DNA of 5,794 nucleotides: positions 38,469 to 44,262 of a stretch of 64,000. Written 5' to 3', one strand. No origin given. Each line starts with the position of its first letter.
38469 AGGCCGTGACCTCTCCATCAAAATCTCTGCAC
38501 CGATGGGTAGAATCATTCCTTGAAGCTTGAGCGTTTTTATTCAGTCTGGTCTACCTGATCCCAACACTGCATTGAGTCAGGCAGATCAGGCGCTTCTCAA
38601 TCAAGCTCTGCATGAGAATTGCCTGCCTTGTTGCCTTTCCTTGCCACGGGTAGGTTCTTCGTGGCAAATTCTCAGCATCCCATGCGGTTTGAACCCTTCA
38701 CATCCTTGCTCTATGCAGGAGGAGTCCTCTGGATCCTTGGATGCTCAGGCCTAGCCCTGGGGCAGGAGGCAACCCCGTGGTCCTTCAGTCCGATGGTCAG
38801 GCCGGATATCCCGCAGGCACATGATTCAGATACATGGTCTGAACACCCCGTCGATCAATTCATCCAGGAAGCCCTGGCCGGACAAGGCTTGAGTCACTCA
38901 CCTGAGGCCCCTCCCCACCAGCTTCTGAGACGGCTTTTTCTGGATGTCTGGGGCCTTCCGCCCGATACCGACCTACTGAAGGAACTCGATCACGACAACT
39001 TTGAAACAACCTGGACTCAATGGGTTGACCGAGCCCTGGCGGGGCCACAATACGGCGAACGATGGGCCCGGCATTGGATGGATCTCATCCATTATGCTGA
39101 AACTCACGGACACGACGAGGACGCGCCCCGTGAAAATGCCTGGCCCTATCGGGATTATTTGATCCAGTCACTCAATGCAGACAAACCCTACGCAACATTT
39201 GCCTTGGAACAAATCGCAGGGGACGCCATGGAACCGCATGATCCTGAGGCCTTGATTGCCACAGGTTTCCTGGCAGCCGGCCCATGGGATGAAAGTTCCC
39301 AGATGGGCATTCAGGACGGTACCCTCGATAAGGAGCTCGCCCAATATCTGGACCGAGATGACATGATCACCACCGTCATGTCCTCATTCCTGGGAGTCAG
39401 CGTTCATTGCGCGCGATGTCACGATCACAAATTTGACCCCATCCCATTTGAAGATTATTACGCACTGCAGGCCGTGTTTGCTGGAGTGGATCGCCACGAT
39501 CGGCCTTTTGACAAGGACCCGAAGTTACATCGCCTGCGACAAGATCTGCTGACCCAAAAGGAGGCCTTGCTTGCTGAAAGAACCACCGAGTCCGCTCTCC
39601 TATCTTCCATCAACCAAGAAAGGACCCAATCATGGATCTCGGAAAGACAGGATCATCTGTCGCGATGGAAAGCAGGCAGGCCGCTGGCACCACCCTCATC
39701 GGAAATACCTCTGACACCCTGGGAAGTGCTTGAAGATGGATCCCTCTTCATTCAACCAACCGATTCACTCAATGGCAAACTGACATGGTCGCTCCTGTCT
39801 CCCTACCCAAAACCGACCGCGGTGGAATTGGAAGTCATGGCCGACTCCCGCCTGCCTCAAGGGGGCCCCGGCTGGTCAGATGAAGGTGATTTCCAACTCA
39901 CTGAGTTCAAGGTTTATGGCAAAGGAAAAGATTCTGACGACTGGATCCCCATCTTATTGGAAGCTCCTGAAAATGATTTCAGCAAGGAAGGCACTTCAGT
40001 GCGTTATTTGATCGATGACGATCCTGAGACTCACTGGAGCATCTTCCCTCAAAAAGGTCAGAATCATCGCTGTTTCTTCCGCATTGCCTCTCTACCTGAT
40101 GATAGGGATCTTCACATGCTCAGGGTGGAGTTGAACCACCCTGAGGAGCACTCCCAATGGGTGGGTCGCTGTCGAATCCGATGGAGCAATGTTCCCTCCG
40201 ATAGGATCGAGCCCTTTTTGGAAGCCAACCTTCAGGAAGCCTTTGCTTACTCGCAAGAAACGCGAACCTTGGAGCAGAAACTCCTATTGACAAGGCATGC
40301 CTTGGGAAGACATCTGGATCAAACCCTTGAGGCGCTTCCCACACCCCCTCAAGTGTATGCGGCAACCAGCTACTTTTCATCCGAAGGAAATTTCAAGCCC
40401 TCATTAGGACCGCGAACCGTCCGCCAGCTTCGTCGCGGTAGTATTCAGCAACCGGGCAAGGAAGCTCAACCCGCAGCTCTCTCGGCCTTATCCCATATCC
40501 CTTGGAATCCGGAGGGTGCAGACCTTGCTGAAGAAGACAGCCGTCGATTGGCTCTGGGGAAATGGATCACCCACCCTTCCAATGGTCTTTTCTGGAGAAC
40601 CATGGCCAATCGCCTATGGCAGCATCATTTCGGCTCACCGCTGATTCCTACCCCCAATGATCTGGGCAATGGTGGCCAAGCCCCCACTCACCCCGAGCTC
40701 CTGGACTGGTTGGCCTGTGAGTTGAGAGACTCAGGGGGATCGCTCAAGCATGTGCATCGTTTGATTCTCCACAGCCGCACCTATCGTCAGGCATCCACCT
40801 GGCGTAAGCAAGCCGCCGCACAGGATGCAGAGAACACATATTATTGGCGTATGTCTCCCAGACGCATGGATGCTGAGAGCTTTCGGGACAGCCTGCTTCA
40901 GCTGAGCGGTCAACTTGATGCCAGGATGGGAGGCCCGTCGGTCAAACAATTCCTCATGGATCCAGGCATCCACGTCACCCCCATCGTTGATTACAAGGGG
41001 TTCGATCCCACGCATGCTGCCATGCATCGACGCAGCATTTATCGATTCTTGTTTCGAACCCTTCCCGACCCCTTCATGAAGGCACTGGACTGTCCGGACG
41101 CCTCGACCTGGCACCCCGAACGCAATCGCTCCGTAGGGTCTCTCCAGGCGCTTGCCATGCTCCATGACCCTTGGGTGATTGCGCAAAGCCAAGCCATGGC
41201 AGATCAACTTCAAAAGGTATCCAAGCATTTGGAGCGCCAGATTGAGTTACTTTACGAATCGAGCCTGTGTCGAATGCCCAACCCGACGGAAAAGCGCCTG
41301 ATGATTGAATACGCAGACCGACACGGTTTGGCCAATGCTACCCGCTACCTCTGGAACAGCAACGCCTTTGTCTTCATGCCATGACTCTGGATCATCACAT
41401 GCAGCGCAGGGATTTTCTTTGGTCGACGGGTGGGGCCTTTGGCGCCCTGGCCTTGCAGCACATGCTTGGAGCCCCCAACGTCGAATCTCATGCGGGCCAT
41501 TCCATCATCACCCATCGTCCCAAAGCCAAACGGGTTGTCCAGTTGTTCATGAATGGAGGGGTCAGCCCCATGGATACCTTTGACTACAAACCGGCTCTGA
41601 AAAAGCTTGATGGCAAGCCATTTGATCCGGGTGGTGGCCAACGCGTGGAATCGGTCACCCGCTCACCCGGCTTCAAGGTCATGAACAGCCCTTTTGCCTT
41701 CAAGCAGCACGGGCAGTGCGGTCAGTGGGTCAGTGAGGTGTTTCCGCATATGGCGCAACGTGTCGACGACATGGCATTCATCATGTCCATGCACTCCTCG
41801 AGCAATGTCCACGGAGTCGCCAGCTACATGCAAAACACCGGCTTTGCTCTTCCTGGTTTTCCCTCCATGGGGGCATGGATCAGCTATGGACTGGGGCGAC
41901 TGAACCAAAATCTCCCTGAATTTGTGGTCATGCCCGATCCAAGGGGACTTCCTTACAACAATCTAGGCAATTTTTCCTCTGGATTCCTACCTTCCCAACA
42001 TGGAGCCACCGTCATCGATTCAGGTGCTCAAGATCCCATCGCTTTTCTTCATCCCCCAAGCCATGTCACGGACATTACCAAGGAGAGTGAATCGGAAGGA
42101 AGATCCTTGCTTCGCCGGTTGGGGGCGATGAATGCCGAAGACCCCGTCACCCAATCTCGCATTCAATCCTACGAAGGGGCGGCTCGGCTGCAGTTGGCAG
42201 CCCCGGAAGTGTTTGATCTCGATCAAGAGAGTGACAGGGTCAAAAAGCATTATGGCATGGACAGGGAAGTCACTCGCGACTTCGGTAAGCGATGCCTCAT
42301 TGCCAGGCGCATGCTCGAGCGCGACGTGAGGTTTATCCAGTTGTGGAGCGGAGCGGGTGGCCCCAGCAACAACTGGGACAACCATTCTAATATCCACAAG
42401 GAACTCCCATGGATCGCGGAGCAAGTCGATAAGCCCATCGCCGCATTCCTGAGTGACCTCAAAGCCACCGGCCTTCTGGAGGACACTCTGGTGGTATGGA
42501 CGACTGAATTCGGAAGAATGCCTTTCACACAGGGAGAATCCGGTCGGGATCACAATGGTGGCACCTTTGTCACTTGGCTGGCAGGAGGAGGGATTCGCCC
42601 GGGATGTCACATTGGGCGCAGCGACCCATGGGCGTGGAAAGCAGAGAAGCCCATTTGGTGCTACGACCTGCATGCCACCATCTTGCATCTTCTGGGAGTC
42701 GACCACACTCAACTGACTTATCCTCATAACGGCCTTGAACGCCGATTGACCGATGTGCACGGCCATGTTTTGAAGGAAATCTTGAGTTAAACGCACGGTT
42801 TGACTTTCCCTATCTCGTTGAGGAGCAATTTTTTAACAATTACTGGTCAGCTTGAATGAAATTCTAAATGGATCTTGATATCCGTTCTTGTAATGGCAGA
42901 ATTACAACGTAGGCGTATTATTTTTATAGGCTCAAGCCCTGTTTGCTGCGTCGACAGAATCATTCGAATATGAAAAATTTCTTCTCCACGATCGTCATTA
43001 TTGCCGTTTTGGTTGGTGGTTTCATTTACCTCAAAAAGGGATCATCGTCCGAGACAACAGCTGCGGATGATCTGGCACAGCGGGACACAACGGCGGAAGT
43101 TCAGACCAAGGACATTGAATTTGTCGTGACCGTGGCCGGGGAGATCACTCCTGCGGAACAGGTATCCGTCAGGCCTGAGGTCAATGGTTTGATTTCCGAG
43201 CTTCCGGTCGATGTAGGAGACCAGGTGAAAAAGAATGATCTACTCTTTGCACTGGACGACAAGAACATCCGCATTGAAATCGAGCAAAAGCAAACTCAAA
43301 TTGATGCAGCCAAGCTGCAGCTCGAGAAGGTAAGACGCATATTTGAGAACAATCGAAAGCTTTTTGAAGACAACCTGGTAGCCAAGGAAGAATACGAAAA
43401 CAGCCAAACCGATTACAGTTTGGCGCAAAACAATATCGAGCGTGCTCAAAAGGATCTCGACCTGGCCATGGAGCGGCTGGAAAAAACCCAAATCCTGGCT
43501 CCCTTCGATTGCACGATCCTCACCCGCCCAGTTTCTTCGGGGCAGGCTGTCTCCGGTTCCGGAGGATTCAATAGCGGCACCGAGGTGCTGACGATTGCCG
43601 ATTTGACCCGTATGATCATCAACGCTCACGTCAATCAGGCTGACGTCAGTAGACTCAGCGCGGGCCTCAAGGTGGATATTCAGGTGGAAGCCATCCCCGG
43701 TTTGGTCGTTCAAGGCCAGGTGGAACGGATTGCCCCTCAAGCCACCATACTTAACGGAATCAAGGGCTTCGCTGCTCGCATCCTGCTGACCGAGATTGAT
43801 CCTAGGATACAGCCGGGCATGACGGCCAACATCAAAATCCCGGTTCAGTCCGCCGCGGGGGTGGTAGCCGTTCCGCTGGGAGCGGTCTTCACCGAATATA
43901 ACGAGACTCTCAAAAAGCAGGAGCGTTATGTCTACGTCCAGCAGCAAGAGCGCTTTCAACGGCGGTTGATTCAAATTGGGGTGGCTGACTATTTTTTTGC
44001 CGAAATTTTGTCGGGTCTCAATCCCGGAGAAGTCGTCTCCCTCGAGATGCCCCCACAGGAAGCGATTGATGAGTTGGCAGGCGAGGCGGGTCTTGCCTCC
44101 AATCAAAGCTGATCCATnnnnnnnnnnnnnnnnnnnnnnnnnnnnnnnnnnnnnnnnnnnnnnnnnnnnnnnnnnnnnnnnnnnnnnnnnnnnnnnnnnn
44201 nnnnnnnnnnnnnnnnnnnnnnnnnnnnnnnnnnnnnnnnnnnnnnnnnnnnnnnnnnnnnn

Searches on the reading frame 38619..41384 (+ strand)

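Call 38: search_protein_families(library=pfam, proteins=[window:38619-41384:+], max_evalue=0.00001)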
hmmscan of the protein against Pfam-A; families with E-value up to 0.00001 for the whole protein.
window:38619-41384:+ (921 aa): 2 families
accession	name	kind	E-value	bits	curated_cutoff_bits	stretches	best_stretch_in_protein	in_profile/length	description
PF07587.16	PSD1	-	7.6e-80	268.3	28.5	1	642-897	1-242/244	Protein of unknown function (DUF1553)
PF07583.16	PSCyt2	-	6.5e-72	242.3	29.8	1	77-291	1-208/209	Protein of unknown function (DUF1549)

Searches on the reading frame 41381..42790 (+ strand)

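Call 38: search_protein_families(library=pfam, proteins=[window:41381-42790:+], max_evalue=0.00001)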
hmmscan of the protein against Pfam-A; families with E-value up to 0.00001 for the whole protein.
window:41381-42790:+ (469 aa): 1 family
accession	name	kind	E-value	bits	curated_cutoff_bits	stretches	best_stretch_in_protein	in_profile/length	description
PF07394.17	DUF1501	-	2.7e-133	445.4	27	1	49-468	1-390/390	Protein of unknown function (DUF1501)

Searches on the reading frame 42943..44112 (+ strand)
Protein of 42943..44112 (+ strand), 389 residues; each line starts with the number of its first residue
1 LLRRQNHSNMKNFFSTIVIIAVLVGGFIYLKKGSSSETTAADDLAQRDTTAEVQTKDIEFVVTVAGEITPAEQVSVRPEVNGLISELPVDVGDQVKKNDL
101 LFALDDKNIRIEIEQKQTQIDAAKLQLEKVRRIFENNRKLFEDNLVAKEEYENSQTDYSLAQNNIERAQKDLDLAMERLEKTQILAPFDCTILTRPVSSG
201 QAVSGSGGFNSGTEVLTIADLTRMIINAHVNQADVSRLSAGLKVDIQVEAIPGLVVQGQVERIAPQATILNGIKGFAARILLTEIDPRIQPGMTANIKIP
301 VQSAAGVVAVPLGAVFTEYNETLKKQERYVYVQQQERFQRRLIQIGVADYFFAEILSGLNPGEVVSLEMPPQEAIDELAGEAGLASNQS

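Call 4: search_protein_families(library=pfam, proteins=[window:42943-44112:+])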
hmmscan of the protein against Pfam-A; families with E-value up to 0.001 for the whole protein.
window:42943-44112:+ (389 aa): 3 families
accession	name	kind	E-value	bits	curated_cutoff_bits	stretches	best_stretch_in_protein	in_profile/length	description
PF16576.10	HlyD_D23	-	4e-17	62.6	30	1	66-295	10-214/214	Barrel-sandwich domain of CusB or HlyD membrane-fusion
PF13437.12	HlyD_3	-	8.5e-16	59.1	22.2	1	184-268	2-81/106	HlyD family secretion protein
PF13533.13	Biotin_lipoyl_2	-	0.00013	22.2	29.8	1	74-105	1-32/32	Biotin-lipoyl like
